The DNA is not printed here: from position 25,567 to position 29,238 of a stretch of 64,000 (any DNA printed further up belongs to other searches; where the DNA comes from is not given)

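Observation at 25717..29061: A plant-TNL-like TIR / NB-ARC / repeat protein carries a Sec-type signal peptide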

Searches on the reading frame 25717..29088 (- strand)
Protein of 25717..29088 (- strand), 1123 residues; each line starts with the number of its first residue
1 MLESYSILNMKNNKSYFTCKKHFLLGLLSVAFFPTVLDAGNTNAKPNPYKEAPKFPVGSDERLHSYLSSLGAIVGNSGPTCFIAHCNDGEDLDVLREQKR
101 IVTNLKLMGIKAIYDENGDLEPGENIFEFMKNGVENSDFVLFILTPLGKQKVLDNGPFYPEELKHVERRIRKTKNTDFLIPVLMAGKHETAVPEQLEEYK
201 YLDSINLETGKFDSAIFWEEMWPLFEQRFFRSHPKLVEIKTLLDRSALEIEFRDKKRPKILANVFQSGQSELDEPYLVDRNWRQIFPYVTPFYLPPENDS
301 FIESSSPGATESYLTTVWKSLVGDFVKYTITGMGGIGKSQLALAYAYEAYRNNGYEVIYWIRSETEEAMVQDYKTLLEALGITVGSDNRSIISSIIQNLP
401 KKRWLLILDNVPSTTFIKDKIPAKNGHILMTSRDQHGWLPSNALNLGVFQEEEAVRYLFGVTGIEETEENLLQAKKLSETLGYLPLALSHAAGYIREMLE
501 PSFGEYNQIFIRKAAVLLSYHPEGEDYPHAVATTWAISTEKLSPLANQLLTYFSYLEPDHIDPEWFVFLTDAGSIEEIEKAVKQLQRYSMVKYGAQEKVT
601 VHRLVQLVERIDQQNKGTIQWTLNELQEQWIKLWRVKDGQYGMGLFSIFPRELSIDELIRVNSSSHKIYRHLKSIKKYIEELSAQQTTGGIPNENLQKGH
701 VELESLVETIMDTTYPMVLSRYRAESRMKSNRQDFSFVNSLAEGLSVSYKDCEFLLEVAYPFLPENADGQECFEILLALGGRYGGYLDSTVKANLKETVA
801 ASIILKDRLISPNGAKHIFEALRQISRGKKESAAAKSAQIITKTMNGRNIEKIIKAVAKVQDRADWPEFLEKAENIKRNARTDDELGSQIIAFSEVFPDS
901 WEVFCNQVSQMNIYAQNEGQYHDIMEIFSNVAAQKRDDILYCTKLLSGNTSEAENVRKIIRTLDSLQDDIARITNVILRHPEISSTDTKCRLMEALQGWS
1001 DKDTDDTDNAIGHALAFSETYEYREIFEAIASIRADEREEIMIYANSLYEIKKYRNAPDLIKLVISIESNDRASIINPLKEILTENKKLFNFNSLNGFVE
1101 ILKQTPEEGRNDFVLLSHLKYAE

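Call 3: search_protein_families(library=pfam, proteins=[window:25717-29088:-], max_evalue=0.01)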
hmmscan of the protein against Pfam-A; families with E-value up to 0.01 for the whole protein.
window:25717-29088:- (1123 aa): 4 families
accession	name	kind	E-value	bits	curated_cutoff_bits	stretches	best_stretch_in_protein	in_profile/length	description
PF00931.28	NB-ARC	-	9.7e-10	38.5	23.5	1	314-497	5-208/248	NB-ARC domain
PF13676.11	TIR_2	-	5.5e-09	37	28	1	99-204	14-108/122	TIR domain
PF25000.1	DUF7779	-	1.5e-06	28.8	27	1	538-610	2-87/95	Domain of unknown function (DUF7779)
PF25199.1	nSTAND_NTPase5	-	0.0043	17.3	34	0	329-412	45-106/145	Novel STAND NTPase 5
